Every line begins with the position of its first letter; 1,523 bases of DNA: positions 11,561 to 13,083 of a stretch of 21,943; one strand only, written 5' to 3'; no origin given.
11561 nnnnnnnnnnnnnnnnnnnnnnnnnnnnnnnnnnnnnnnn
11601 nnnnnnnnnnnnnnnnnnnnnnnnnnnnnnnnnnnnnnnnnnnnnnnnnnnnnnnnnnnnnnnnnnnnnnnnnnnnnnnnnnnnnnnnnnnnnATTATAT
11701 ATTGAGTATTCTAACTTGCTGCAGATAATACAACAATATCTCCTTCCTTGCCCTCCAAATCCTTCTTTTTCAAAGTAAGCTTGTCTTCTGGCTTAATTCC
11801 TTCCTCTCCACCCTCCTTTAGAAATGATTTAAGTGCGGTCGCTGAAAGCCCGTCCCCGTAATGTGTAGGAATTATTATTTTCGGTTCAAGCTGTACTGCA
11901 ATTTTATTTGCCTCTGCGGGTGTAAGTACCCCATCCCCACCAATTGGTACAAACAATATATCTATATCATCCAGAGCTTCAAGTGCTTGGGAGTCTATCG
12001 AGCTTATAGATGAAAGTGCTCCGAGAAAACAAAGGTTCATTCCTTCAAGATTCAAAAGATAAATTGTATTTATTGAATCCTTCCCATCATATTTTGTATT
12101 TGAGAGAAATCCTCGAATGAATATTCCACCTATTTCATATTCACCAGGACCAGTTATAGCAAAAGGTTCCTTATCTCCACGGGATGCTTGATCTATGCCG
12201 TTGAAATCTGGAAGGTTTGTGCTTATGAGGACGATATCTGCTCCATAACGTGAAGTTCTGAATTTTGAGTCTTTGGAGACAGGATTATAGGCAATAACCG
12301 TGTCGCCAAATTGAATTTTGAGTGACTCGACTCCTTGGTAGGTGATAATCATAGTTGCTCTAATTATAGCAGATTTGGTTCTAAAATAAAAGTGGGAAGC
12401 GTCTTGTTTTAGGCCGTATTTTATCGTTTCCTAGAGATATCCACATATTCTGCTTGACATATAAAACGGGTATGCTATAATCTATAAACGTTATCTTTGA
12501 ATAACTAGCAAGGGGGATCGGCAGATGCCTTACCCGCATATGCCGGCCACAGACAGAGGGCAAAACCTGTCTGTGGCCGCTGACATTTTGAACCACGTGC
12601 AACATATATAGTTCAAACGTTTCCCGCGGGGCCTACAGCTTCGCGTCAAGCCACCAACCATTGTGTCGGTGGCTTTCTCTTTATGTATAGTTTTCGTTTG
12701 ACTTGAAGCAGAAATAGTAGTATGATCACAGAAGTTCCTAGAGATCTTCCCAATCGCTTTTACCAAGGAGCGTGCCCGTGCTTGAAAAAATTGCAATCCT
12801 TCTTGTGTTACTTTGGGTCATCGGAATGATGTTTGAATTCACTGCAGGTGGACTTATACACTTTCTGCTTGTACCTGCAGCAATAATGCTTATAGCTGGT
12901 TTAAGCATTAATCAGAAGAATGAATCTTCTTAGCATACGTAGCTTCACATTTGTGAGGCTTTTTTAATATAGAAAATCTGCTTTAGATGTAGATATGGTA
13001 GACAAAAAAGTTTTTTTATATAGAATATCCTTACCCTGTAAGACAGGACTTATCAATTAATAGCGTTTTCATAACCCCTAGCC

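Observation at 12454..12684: A candidate novel structured sRNA with a perfect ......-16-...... promoter, a 13-bp GC stem and its own terminator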

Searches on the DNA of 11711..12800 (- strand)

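Call 4: search_rna_families(source=window, start=12350, end=12800, threshold=evalue, max_evalue=10, show_alignments=4)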
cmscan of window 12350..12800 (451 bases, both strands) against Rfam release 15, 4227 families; matches with E-value up to 10: 2.
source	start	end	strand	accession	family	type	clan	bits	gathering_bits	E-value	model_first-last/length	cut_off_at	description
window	12357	12492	-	RF02550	RnaG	Gene; sRNA;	-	15.5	153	6.8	1-120/120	no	RnaG sRNA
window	12407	12467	-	RF01642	ceN54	Gene; snRNA; snoRNA; CD-box;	-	13.4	60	5.2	1-68/68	no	Caenorhabditis snoRNA ceN54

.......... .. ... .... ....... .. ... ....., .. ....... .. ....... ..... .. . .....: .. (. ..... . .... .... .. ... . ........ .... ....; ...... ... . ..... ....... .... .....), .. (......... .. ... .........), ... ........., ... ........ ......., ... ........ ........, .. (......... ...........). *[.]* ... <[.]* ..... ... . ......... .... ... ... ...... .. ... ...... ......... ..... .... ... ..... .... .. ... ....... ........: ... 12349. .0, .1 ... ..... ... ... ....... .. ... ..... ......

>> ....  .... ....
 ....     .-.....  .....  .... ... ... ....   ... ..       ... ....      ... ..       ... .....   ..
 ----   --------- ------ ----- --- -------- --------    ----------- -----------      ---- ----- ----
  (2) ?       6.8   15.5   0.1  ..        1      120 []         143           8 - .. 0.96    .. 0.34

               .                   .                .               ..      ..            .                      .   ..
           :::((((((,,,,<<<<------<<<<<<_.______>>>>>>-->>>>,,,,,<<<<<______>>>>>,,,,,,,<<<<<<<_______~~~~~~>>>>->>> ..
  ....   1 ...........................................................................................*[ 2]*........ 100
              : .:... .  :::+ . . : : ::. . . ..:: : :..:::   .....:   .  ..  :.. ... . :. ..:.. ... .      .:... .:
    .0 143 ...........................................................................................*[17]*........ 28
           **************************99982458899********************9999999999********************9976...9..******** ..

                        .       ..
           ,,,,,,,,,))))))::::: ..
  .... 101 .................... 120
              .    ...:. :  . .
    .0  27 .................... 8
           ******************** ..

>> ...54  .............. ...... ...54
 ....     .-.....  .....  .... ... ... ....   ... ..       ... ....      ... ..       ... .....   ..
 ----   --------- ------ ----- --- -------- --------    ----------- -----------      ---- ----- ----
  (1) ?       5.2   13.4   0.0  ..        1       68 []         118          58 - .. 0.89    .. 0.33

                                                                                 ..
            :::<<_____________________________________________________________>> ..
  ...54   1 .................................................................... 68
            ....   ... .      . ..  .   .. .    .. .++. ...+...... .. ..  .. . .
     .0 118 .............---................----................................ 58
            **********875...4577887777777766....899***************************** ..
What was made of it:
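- On Any Rfam 15 family (including SRP, tmRNA, RNase P, 6S, riboswitches, ROOL/GOLLD/OLE/HEARO/raiA): With E<=10 on 12350-12800 there were only two reverse-strand hits of 13-15 bits against cut-offs of 60-153 (call 4).
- Closest known: 6S RNA. Different: There is no Rfam 6S hit even at E<=10 (call 4).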

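Call 18: search_rna_families(sources=[L001, L002, L003, L004, L005, L006, L007, L008, L009, L010, L011, L012, L013, L014, L015, L016, L017], threshold=gathering)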
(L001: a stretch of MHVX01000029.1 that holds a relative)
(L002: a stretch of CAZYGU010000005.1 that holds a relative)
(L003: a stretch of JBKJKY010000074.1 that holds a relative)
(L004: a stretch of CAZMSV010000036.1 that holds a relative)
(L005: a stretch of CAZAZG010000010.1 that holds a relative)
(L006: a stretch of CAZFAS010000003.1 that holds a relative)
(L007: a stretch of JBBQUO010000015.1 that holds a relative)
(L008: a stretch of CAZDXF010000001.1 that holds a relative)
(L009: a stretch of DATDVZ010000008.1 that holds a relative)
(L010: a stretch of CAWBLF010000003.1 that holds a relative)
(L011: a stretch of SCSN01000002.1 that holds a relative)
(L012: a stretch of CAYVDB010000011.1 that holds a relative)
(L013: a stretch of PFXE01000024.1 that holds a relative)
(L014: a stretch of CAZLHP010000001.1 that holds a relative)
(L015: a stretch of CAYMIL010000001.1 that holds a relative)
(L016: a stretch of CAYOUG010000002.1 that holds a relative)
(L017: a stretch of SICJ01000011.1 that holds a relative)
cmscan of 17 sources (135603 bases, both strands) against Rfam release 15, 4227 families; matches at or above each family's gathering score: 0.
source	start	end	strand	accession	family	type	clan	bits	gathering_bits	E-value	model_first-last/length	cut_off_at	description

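Call 24: search_rna_families(sources=[L001, L006, L012, L002, L003, L004, L005], threshold=evalue, max_evalue=1)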
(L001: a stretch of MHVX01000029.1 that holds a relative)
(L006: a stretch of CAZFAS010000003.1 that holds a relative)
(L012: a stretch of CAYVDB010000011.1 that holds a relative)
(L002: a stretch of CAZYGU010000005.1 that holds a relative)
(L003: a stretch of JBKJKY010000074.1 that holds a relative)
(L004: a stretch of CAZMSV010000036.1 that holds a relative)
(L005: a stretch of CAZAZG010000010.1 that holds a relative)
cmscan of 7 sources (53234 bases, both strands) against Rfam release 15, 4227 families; matches with E-value up to 1: 4.
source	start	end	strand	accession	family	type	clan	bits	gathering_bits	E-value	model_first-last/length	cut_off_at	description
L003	1155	1255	+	RF01485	rli61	Cis-reg;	-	33.2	50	0.034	1-106/106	no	Listeria sRNA rli61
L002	1331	1467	+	RF02431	SpF22_sRNA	Gene; sRNA;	-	32.1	55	0.021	1-140/140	no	Streptococcus sRNA SpF22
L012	1478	1555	+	RF01820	RsaE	Gene; sRNA;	-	28.9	79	0.88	1-112/112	no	RNA Staph. aureus E (RoxS)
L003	647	711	-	RF00262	sar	Gene; antisense;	-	28.3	43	0.14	1-68/68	no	sar RNA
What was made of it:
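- On Any Rfam 15 family (including SRP, tmRNA, RNase P, 6S, riboswitches, ROOL/GOLLD/OLE/HEARO/raiA): There were 0 hits at gathering in 17 related loci (call 18) and no hit inside the related RNAs at E<=1 (call 24).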

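Call 47: search_dna_similar(query=window:12440-12700:+, collection=phages, mode=distant, max_evalue=1, max_rows=10)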
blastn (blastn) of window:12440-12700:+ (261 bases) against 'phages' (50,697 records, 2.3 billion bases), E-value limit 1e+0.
No match.

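Call 48: search_dna_similar(query=window:12440-12700:+, collection=plasmids, mode=distant, max_evalue=1, max_rows=10)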
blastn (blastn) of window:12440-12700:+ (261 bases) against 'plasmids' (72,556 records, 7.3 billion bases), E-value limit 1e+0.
No match.

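Call 70: build_rna_model(alignment_id=A2, structure=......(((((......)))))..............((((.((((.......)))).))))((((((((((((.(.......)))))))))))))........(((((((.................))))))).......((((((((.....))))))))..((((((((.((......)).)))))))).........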
......)
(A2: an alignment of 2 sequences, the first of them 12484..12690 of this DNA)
Model R1 built from alignment A2 (2 sequences, 207 columns); structure: as given.
model positions 207; base pairs 51; branch points 5; effective number of sequences 0.77; information 0.59 bits per position. Calibrated on 0.2 Mb of random sequence (short: E-values are rough).
structure used (alignment columns):
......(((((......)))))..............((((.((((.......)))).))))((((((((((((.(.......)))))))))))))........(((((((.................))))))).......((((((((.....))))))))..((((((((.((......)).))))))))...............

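Call 71: search_with_rna_model(model_id=R1, sources=[window, L001, L002, L003, L004, L005, L006, L007, L008, L009, L010, L011, L012, L013, L014, L015, L016, L017, L018, L019, L020, L021, L022, L023, L024, L025, L026, L027, L028, L029, L030, L031, L032, L033, L034, L035, L037, L038, L039, L040, L041, L042, L043, L044, L045, L046, L047, L048, L049, L050, L051, L052, L053, L054, L055, L056, L057, L058, L059, L060, L061, L062, L063, L064, L065, L066, L067, L068, L069, L070, L071, L072, L073, L074, L075, L076, L077, L078, L079, L080, L081, L083, L084, L086, L090, L091, L094, L096, L097, L100, L101, L102, L103, L104, L105, L106, L107, L109, L110, L111], max_evalue=10)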
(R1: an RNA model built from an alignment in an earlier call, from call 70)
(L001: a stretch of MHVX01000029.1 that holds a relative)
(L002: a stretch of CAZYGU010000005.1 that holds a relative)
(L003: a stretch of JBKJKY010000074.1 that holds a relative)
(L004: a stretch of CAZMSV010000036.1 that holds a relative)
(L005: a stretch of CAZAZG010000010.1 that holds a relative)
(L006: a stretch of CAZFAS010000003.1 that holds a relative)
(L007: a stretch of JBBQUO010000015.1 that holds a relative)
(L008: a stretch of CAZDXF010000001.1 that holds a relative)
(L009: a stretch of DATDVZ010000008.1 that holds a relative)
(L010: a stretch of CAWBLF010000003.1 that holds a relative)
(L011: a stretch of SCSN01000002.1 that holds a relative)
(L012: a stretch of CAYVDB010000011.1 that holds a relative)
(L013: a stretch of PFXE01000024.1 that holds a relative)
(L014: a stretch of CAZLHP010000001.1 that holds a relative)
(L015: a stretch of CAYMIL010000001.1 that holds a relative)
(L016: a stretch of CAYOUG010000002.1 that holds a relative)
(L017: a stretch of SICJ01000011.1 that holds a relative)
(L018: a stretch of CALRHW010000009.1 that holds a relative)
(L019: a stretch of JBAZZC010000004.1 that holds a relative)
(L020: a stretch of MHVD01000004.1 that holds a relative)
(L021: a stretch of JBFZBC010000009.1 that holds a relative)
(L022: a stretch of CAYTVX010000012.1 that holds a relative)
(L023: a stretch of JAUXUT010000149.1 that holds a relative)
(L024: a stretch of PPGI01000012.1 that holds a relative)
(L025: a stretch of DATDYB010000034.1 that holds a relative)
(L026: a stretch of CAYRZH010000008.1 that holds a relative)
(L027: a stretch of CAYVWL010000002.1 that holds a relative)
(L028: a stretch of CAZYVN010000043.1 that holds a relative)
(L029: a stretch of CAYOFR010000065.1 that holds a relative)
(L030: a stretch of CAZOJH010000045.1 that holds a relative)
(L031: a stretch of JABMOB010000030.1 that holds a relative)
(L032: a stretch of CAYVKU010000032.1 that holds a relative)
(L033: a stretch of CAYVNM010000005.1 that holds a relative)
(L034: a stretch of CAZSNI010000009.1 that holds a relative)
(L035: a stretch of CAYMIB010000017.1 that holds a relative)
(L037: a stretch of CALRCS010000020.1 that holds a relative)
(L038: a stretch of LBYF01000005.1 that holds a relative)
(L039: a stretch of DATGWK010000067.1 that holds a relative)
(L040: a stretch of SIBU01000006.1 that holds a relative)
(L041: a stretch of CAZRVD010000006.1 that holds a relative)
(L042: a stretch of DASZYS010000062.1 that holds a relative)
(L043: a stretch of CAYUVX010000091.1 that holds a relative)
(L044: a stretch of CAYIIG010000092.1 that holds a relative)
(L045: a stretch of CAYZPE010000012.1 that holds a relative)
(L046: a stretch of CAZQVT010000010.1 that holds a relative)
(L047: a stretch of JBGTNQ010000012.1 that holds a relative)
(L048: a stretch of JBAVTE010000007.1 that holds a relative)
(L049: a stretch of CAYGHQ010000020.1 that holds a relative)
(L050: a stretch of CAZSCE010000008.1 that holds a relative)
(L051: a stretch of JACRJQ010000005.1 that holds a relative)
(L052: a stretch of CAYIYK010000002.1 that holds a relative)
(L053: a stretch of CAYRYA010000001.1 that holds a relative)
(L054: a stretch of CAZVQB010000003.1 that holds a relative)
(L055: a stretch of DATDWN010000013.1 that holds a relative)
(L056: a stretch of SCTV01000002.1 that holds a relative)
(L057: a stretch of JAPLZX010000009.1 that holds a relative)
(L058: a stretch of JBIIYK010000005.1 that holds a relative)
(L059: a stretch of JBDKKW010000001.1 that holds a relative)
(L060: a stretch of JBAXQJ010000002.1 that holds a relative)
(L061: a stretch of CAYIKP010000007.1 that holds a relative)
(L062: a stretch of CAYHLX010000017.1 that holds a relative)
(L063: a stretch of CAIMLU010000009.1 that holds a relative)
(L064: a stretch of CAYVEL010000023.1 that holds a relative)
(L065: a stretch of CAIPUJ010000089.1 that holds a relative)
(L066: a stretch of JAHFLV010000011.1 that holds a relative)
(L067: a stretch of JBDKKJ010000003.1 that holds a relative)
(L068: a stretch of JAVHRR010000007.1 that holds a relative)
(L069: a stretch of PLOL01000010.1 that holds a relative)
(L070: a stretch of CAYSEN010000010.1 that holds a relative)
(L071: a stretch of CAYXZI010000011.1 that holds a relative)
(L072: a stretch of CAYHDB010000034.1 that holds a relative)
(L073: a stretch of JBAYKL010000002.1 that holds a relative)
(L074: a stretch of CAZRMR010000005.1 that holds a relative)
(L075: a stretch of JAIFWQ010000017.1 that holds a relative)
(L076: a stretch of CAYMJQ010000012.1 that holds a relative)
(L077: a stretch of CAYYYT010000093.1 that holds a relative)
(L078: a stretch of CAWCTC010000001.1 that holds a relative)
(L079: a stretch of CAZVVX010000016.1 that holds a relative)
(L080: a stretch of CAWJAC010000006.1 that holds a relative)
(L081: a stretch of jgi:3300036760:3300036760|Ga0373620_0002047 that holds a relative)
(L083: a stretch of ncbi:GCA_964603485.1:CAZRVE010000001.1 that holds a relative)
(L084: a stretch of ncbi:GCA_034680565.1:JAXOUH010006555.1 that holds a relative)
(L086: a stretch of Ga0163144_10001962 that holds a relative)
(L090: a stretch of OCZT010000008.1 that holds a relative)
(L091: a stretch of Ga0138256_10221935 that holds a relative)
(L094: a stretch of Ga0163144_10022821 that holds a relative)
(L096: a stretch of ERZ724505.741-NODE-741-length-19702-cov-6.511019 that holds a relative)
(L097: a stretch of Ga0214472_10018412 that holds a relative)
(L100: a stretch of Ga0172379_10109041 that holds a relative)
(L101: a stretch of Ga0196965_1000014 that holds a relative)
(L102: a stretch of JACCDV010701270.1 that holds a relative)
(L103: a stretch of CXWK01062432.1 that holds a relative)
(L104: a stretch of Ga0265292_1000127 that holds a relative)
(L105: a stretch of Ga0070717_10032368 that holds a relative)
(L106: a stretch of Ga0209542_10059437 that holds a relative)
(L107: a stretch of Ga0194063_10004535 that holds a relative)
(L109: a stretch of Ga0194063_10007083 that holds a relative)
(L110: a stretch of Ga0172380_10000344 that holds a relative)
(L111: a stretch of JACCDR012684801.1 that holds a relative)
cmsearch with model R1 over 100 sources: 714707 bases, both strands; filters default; matches with E-value up to 10: 2.
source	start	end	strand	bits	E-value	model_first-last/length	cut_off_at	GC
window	12484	12690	+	272.8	7.7e-79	1-207/207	no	0.5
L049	1470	1641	+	7.6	7.8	1-207/207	no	0.49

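Call 81: search_with_rna_model(model_id=R1, sources=[L036, L082, L085, L087, L088, L089, L092, L093, L095, L098, L099, L108, L112, L113, L114, L115, L116, L117, L118, L119, L120, L121, L122, L123, L124, L125, L126, L127, L128, L129, L130, L131, L132, L133, L134, L135, L136, L137, L138, L139, L140, L141, L142, L143, L144, L145, L146, L147, L148, L149, L150, L151, L152, L153, L154, L155, L156, L157, L158, L159, L160, L161, L162, L163, L164], max_evalue=10)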
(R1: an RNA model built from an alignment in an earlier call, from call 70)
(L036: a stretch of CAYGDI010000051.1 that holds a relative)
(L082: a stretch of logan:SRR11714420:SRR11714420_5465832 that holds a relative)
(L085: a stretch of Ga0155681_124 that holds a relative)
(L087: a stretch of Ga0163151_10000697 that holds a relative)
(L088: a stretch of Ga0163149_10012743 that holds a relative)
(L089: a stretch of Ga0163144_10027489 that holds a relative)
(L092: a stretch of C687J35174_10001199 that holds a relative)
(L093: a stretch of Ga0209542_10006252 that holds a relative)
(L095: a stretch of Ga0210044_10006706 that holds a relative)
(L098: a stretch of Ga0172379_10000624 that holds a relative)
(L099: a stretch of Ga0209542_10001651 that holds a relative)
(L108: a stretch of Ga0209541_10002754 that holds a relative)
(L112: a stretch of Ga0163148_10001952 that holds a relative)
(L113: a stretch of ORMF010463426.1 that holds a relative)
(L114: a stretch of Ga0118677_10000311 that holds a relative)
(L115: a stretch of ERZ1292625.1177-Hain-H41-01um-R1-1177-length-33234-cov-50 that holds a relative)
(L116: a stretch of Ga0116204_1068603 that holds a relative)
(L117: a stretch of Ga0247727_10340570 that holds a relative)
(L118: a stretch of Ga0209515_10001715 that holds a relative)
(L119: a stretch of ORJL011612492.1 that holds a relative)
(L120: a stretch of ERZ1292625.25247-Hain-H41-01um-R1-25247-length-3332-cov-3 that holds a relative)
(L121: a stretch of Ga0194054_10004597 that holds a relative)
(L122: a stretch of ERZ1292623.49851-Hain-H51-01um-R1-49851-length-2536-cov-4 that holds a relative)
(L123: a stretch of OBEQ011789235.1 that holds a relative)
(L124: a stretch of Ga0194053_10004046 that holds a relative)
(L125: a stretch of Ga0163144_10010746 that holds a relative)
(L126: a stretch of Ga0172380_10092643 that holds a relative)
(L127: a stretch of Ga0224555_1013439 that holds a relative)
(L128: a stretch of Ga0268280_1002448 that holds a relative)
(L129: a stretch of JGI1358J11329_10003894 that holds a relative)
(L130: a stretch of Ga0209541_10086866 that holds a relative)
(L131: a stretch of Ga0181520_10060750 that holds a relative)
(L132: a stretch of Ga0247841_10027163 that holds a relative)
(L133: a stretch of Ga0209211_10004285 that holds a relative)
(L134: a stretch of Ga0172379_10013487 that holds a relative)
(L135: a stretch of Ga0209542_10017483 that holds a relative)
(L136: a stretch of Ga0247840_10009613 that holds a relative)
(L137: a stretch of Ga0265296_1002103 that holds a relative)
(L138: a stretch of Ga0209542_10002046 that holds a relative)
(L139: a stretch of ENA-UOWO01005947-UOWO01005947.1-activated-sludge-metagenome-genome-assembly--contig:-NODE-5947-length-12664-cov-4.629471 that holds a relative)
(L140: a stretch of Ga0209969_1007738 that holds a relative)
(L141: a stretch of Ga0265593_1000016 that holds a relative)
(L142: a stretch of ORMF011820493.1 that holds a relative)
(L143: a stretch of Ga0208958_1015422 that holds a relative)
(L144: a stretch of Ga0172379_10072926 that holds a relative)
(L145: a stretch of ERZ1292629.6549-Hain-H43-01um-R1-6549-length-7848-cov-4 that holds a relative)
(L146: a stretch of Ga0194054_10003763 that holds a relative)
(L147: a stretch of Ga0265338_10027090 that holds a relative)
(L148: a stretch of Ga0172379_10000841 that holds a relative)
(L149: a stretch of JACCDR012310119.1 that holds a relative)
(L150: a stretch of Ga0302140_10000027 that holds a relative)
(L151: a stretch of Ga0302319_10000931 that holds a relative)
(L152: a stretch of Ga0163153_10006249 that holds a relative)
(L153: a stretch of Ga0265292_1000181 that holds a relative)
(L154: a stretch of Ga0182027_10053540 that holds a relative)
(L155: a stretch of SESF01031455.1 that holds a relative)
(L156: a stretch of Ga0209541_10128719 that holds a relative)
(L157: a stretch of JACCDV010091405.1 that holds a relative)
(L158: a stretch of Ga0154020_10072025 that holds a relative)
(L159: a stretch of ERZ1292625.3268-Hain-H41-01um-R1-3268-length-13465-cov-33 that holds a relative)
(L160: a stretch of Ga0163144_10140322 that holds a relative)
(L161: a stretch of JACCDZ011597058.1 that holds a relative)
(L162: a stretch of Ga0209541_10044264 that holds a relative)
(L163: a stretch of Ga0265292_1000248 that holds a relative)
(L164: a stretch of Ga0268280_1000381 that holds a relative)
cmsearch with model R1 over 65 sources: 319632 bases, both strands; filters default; matches with E-value up to 10: 1.
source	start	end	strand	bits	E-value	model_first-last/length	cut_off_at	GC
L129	2690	2714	-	7.9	2.9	165-192/207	no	0.64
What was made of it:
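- Tried and rejected: A single-sequence covariance model found only itself (calls 70, 71, 81).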

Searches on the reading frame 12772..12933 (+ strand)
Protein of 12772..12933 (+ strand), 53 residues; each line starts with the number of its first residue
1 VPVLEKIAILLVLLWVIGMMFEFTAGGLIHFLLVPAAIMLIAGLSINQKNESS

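Call 11: search_protein_families(library=pfam, proteins=[window:12772-12933:+])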
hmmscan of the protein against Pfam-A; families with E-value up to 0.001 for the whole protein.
window:12772-12933:+ (53 aa): 1 family
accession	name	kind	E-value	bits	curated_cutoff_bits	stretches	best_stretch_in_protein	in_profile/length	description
PF18919.5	DUF5670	-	8e-10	39.1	23.5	1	4-42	2-39/43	Family of unknown function (DUF5670)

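Call 54: find_homologous_proteins(query=window:12772-12933:+, max_evalue=0.001)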
Query window:12772-12933:+ (53 aa): 1 proteins with E <= 0.001 among 1 candidates.
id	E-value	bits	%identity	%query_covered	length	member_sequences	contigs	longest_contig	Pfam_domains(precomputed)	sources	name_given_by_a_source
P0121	1.1e-22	95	100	94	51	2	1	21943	PF18919.6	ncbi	-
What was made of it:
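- On Riboswitch / cis leader of the DUF5670 gene: The DUF5670 homolog search returned only the protein itself, so other contexts could not be examined (call 54).
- Tried and rejected: The search returned only the query itself (call 54).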
